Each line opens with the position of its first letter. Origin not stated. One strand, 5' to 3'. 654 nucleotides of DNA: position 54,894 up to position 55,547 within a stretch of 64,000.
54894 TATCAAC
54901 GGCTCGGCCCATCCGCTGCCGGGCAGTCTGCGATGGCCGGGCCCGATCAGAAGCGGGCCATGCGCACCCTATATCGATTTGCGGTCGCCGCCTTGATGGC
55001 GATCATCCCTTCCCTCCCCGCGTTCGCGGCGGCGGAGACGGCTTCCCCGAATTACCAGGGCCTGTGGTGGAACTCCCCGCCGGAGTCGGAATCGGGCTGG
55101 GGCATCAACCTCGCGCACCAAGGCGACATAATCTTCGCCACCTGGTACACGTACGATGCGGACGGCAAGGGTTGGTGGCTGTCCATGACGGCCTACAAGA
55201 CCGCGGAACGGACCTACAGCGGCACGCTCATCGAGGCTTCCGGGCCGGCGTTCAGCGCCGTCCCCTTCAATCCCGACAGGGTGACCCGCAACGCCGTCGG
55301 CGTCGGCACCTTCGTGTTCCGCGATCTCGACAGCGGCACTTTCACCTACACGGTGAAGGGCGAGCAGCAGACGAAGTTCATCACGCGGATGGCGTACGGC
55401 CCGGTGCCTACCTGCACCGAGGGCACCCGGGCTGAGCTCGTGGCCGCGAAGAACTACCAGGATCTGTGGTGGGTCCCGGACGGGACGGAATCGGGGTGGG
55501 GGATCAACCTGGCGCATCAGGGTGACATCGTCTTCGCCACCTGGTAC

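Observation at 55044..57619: Unassigned ~116-136 aa domain present four times (2 + 2) across two genes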

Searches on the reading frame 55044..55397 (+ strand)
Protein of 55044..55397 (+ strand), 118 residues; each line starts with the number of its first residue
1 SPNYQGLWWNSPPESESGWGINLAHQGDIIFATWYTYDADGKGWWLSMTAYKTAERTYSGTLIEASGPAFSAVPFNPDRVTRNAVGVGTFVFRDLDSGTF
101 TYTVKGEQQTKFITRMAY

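Call 9: find_homologous_proteins(query=window:55044-55397:+, max_evalue=0.001)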
Query seq(118 aa) (118 aa): 52 proteins with E <= 0.001 among 55 candidates.
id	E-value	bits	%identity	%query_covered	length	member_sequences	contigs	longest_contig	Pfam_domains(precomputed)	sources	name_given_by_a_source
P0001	2.3e-51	191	71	98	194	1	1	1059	-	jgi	jgi:hypothetical protein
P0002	1.3e-50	188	68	67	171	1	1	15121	-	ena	-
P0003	1.5e-50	188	68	98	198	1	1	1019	-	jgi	jgi:hypothetical protein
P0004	1.4e-43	165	65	99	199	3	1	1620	-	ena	-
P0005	1.5e-42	162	63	98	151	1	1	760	-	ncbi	-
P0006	2.6e-42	161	56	98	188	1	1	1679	-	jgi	jgi:hypothetical protein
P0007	7.5e-41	157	63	100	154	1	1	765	-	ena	-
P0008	5.0e-40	154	56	92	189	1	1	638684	-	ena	-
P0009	6.0e-40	154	62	98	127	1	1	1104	-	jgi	-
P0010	8.9e-40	153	63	94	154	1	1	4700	-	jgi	jgi:hypothetical protein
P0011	9.6e-40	153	64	91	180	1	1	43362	-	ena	-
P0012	2.6e-38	148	75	75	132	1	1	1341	-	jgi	jgi:hypothetical protein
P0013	3.1e-38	148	53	98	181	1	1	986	-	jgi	jgi:hypothetical protein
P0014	1.7e-35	139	60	99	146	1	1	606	-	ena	-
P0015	2.0e-34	136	58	98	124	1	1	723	-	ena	-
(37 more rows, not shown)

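Call 14: search_protein_families(library=pfam, alignment_id=A1, max_evalue=1)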
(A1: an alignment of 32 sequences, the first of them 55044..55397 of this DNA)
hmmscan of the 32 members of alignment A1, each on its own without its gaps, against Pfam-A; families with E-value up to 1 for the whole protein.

A. member 1, window:55044-55397:+ (118 aa): 1 family
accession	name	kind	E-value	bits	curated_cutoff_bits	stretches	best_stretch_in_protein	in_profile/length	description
PF22358.2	MfA4_C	-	0.026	14.7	27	1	33-77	67-110/137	Minor fimbrium tip subunit MfA4, C-terminal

B. families by the number of members that match (of 32 scanned): 15 families
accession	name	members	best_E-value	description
PF22184.2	CBM_56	3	0.004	Carbohydrate binding module family 56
PF07452.17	CHRD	3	0.0047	CHRD domain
PF09134.16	Invasin_D3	2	0.25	Invasin, domain 3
PF24421.1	Ig_J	1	0.023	Tip attachment protein J, Ig-like domain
PF22358.2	MfA4_C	1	0.026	Minor fimbrium tip subunit MfA4, C-terminal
PF13573.12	SprB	1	0.03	SprB repeat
PF13372.12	Alginate_exp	1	0.037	Alginate export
PF10988.14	DUF2807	1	0.045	Putative auto-transporter adhesin, head GIN domain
PF17892.7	Cadherin_5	1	0.083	Cadherin-like domain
PF18938.6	aRib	1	0.084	Atypical Rib domain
PF24698.1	DUF7662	1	0.097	Domain of unknown function (DUF7662)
PF16665.10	NCOA_u2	1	0.1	Unstructured region on nuclear receptor coactivator protein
PF17963.7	Big_9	1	0.34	Bacterial Ig domain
PF02369.22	Big_1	1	0.5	Bacterial Ig-like domain (group 1)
PF19124.5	DUF5808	1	0.55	Family of unknown function (DUF5808)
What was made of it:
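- On Any Pfam-A or NCBIfam family: Scanning 32 members gives only sub-threshold noise (call 14).
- On Carbohydrate-binding modules: The only signal is CBM_56 hits in 3 of 32 members, with best E 0.004, below the cut-off (call 14).
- The only hints are sub-threshold CBM_56 and CHRD hits in 3 of 32 members, with best E about 0.004 (call 14).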

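Call 15: find_related_loci(query=A1, collection=genome_contigs, flank=5000)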
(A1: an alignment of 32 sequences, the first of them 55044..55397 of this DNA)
Query A1 (118 aa) in genome_contigs; peptide patterns used: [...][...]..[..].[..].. (x = any residue, [..] = any of these).
599 stretches matched a pattern (row limit reached: there are more); 580 encode a relative of the query (tblastn E <= 1e-3); the best 80 are kept; 80 distinct loci.
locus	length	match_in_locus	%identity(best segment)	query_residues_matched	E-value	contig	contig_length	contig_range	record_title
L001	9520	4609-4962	81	1-118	2e-65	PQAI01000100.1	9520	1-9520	MAG: Betaproteobacteria bacterium isolate FeB_7 contig_5500, whole genome shotgun sequence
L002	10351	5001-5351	72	2-118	1e-55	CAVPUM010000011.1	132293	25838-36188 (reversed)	MAG: uncultured beta proteobacterium isolate MFD09730.bin.2.168 genome assembly, contig: contig_29564, whole genome shot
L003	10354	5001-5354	71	1-118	2e-55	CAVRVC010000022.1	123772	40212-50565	MAG: uncultured beta proteobacterium isolate MFD02242.bin.3.107 genome assembly, contig: contig_78812, whole genome shot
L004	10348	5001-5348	72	3-118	7e-55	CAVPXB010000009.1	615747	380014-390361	MAG: uncultured beta proteobacterium isolate MFD00032.bin.2.34 genome assembly, contig: contig_34525, whole genome shotg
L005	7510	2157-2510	70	2-118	3e-55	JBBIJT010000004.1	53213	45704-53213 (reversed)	MAG: Betaproteobacteria bacterium isolate PGS172224_bin_169 NODE_103_length_53213_cov_7.342582, whole genome shotgun seq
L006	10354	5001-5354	69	1-118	8e-55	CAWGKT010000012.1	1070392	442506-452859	MAG: uncultured beta proteobacterium isolate MFD02242.bin.1.262 genome assembly, contig: contig_4467, whole genome shotg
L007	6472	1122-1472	71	2-118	1e-55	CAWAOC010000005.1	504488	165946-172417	MAG: uncultured Gammaproteobacteria bacterium isolate MFD02979.bin.2.113 genome assembly, contig: contig_22041, whole ge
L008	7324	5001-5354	68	1-118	1e-51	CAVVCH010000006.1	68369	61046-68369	MAG: uncultured delta proteobacterium isolate MFD02809.bin.1.206 genome assembly, contig: contig_122722, whole genome sh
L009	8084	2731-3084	68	1-118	2e-51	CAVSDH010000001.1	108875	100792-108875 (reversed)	MAG: uncultured beta proteobacterium isolate MFD02134.bin.1.199 genome assembly, contig: contig_106424, whole genome sho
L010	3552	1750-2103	64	1-118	4e-50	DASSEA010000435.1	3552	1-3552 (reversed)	MAG TPA_asm: Casimicrobiaceae bacterium isolate SMAG_U965 k141_1370001, whole genome shotgun sequence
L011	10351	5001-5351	65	2-118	5e-50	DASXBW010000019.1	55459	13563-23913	MAG TPA_asm: Casimicrobiaceae bacterium isolate SMAG_U5044 k141_1755159, whole genome shotgun sequence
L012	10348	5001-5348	65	3-118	4e-50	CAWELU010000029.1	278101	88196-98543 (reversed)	MAG: uncultured beta proteobacterium isolate MFD05674.bin.2.160 genome assembly, contig: contig_20670, whole genome shot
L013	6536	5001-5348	67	3-118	7e-50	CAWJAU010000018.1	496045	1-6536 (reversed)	MAG: uncultured beta proteobacterium isolate MFD04850.bin.2.167 genome assembly, contig: contig_6916, whole genome shotg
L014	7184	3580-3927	66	3-118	6e-50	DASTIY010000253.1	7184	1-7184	MAG TPA_asm: Casimicrobiaceae bacterium isolate SMAG_U1232 k141_214517, whole genome shotgun sequence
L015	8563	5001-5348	69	3-118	4e-53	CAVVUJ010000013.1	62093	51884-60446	MAG: uncultured beta proteobacterium isolate MFD02979.bin.2.127 genome assembly, contig: contig_43437, whole genome shot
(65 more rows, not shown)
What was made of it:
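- Several copies occur per genome, and the family is concentrated in Casimicrobiaceae, Usitatibacter and related Betaproteobacteria MAGs (call 15).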

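Call 20: predict_structure(alignment_id=A1)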
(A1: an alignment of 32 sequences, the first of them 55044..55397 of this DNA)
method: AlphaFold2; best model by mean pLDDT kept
length: 118 residues; sequences in the alignment: 32
mean_pLDDT: 87.8   pTM: 0.79
mean pLDDT of the five models: 87.8, 85.1, 83.9, 82.7, 82.0
residues with pLDDT >= 90: 69; 70-90: 38; 50-70: 11; < 50: 0
segments of 3 or more residues with pLDDT < 50: none
pLDDT, mean of each block of 10 residues (from residue 1): 81 60 94 86 90 98 91 90 96 94 90 83
secondary structure, 60 per line:
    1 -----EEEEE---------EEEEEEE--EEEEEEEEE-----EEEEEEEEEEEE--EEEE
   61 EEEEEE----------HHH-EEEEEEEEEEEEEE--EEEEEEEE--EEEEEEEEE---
elements in order: E6-10 E20-26 E29-37 E43-54 E57-66 E81-94 E97-104 E107-115
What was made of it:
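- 55044..55397 (+): Gene 1 barrel A (copy 1, aa 29-146). The AF2 model has 8 strands with pLDDT 87.8 (call 20).
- The single-domain model has pLDDT 87.8 (call 20). The predicted topology is an 8-stranded meander (call 20).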

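Call 22: search_protein_representatives(alignment_id=A1)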
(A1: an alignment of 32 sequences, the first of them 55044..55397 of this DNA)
Query: 32 sequences, 156 profile positions. Proteins with E-value up to 0.001 (for the whole library): 8289; up to 1e-10: 4751; up to 1e-30: 1861. The best 150 are listed.
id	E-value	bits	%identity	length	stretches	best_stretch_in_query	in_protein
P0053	5.8e-167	565.1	-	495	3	14-152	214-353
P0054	1.4e-122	420.9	-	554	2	14-156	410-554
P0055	2.2e-121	417.0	-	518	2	18-156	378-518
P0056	2.6e-120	413.5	-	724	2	19-156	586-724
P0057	5.3e-120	412.5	-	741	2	16-156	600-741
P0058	1.0e-119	411.6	-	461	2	20-155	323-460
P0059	7.9e-119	408.7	-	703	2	14-156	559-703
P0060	1.8e-118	407.5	-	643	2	26-155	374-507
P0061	2.9e-118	406.9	-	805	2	18-156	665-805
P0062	3.5e-118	406.6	-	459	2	21-155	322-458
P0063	1.5e-117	404.5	-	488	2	24-155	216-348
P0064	1.8e-117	404.3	-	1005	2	29-154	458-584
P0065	5.9e-117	402.6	-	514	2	17-155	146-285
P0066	9.8e-117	401.9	-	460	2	22-154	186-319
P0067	1.0e-116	401.8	-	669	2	15-155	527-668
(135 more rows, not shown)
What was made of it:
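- The profile search finds 8,289 representative proteins at E<=1e-3 and 1,861 at E<=1e-30 (call 22).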

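Call 23: fold_search(model_id=the predicted structure, library=pdb)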
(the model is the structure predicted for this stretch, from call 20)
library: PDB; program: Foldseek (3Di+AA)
matches with E <= 10: 984; with E <= 0.001: 0
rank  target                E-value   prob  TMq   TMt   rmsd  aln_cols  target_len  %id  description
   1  2ovd                  1.3e-03  1.00  0.48  0.37   7.1       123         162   15  Crystal Structure of Human Complement Protein C8gamma with Laurate (released 2007-05-22)
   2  1u18_A                1.8e-03  1.00  0.55  0.38   6.3       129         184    9  1.96 A Crystal structure of H60C mutant of nitrophorin complexed with histamine (released 2005-07-26)
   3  1np4                  2.3e-03  1.00  0.51  0.36   6.6       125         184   12  CRYSTAL STRUCTURE OF NITROPHORIN 4 FROM RHODNIUS PROLIXUS (released 1998-08-05)
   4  9hag                  2.5e-03  1.00  0.53  0.56   5.3       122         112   18  De novo designed beta barrel fold BBF-14 (released 2024-12-18)
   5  3tga                  3.2e-03  1.00  0.51  0.36   6.6       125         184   10  Crystal structure of L130R mutant of Nitrophorin 4 from Rhodnius prolixus at pH 7.4 (released 2012-05-30)
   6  6czj_A                3.5e-03  1.00  0.59  0.63   5.3       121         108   11  Structure of a redesigned beta barrel, b10 (released 2018-09-19)
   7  1sxu                  3.5e-03  1.00  0.51  0.36   6.5       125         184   13  1.4 A Crystal Structure of D30N Mutant of Nitrophorin 4 from Rhodnius Prolixus Complexed with Imidazole (released 2004-06-08)
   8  2at3                  4.1e-03  1.00  0.48  0.34   7.2       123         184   11  1.00 A Crystal Structure Of L123V/L133V Mutant of Nitrophorin 4 From Rhodnius Prolixus Complexed With Imidazole at pH 5. (released 2006-08-22)
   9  2ofr                  4.8e-03  1.00  0.51  0.36   6.5       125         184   12  1.00 A Crystal Structure Of V36A/D129A/L130A Mutant of Nitrophorin 4 From Rhodnius Prolixus Complexed With Nitric Oxide  (released 2008-01-08)
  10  1sxx                  4.8e-03  1.00  0.46  0.32   6.6       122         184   10  1.0 A Crystal Structure of D129A/L130A Mutant of Nitrophorin 4 Complexed with Nitric Oxide (released 2004-06-08)
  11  4hpb                  5.3e-03  1.00  0.50  0.36   6.4       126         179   11  Crystal structure of Nitrophorin 4 from Rhodnius prolixus Complexed with Beta-Mercaptoethanol at pH 7.4 (released 2013-03-20)
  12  1u17_A                5.8e-03  1.00  0.49  0.34   7.0       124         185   10  1.7 A Crystal structure of H60C mutant of Nitrophorin I. Heme complexed with two molecules imidazole (released 2005-07-26)
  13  1i4u_B                5.8e-03  1.00  0.47  0.33   7.6       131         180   12  THE C1 SUBUNIT OF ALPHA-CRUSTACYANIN (released 2001-09-19)
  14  1sy0                  7.1e-03  1.00  0.50  0.35   7.4       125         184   13  1.15 A Crystal Structure of T121V Mutant of Nitrophorin 4 from Rhodnius Prolixus (released 2004-06-08)
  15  6czj_B                8.3e-03  1.00  0.59  0.63   5.6       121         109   15  Structure of a redesigned beta barrel, b10 (released 2018-09-19)
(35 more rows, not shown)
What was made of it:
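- Closest known: Calycin-type soluble 8-stranded beta-barrels. Same: These structures are the best Foldseek matches of the single domain (call 23).
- The best single-domain structural matches are C8-gamma, nitrophorins, crustacyanin, CRABP-II, ApoD, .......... and designed ligand-binding barrels, with Foldseek probability about 1.0, E of 1e-3 to 2e-2 and TMq of 0.46-0.59 (call 23).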

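Call 28: search_protein_families(library=pfam, alignment_id=A2, max_evalue=0.00001)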
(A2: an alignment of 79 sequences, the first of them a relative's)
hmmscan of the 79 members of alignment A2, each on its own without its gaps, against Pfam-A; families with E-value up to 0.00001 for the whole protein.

A. member 1, P0065 (514 aa): 0 families

B. families by the number of members that match (of 79 scanned): 48 families (the first 25 are shown)
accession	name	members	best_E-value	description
PF17164.10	DUF5122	4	1e-51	Domain of unknown function (DUF5122) beta-propeller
PF00082.27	Peptidase_S8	4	1.9e-49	Subtilase family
PF25390.1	WD40_RLD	3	3.7e-160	RCC1-like domain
PF00415.24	RCC1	3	2.1e-120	Regulator of chromosome condensation (RCC1) repeat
PF13540.12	RCC1_2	3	3.5e-111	Regulator of chromosome condensation (RCC1) repeat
PF18998.6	Flg_new_2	3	4.3e-17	Divergent InlB B-repeat domain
PF08811.16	DUF1800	2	7.1e-91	Protein of unknown function (DUF1800)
PF25384.1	Alsin_RLD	2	9.5e-22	Alsin RCC1-like domain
PF15780.11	ASH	2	1.9e-14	Abnormal spindle-like microcephaly-assoc'd, ASPM-SPD-2-Hydin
PF21783.3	YNCE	2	4.3e-13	YNCE-like beta-propeller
PF10282.15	Lactonase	2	4.3e-10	Lactonase, 7-bladed beta-propeller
PF01436.27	NHL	2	2.5e-07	NHL repeat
PF01764.32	Lipase_3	2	1.3e-06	Lipase (class 3)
PF07995.17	GSDH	1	6.4e-59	Glucose / Sorbosone dehydrogenase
PF12799.13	LRR_4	1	2.4e-34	Leucine Rich repeats (2 copies)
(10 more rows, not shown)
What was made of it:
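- They include Peptidase_S8, Lipase_3, GH113, BNR, GSDH, DUF1800, LRR, RCC1/Kelch/NHL/DUF5122 propellers and CotH (call 28). Cargo is very diverse (call 28). A cofactor role is hard to reconcile with passengers as different as subtilases, LRR proteins and propellers (call 28).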

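Call 34: search_solved_structures(query=A1, max_evalue=10, show_alignments=2)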
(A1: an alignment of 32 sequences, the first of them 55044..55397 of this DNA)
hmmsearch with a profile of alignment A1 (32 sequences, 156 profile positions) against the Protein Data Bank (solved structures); distinct sequences matched with E-value up to 10: 1.
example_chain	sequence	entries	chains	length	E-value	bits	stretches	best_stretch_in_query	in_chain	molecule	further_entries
9jfj_A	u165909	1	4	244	1.1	11.9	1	44-83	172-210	Sensor histidine kinase ZraS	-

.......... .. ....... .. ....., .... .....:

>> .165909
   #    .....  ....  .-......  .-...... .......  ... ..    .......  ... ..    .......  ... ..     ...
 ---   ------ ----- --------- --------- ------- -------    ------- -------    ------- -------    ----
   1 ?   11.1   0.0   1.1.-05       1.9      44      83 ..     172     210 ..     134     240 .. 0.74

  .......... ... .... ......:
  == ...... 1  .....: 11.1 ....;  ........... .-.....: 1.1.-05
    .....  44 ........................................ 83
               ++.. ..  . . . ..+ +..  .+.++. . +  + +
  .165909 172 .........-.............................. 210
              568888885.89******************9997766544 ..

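Call 39: fold_search(model_id=the predicted structure, library=viral)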
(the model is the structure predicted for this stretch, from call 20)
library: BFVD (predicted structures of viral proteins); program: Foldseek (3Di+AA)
matches with E <= 10: 827; with E <= 0.001: 0
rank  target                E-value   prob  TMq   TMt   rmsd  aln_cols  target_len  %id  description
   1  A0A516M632            2.4e-03  1.00  0.44  0.41   9.0       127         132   13  (no name in the UniProt tables at hand)
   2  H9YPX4                1.4e-02  0.96  0.32  0.32   7.8       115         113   13  (no name in the UniProt tables at hand)
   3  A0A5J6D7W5            1.9e-02  0.99  0.43  0.30   8.5       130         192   13  (no name in the UniProt tables at hand)
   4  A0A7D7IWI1            3.9e-02  1.00  0.51  0.36   6.6       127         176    8  (no name in the UniProt tables at hand)
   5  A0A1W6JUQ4            5.5e-02  0.96  0.43  0.27  11.4       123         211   10  Uncharacterized protein [Vibrio phage pVco-5]
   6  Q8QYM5                5.5e-02  0.12  0.17  0.05  18.9       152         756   18  Capsid protein [Euprosterna elaeasa virus]
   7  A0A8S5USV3            6.4e-02  0.87  0.34  0.21   8.1       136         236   11  Uncharacterized protein [Myoviridae sp. ctijX18]
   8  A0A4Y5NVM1            6.7e-02  0.95  0.39  0.26   7.1       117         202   12  (no name in the UniProt tables at hand)
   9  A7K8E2                6.7e-02  0.41  0.24  0.08  16.8       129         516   19  Uncharacterized protein Z182R [Chlorovirus heliozoae]
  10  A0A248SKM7            7.1e-02  0.97  0.44  0.35   9.0       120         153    6  (no name in the UniProt tables at hand)
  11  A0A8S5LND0            7.1e-02  0.69  0.31  0.14   9.5       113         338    9  Uncharacterized protein [Siphoviridae sp. ctsf32]
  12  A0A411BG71            7.1e-02  0.66  0.30  0.23  13.3       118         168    8  (no name in the UniProt tables at hand)
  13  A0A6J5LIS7            9.1e-02  0.96  0.45  0.41   8.0       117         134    6  Uncharacterized protein [uncultured Caudovirales phage]
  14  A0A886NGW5            9.6e-02  0.92  0.42  0.34   5.8       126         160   13  (no name in the UniProt tables at hand)
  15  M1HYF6                9.6e-02  0.14  0.20  0.09  16.2       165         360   12  (no name in the UniProt tables at hand)
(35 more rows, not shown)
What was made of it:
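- Tried and rejected: Nothing useful; best E 2.4e-3 with TM 0.44 to an unnamed protein (call 39).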
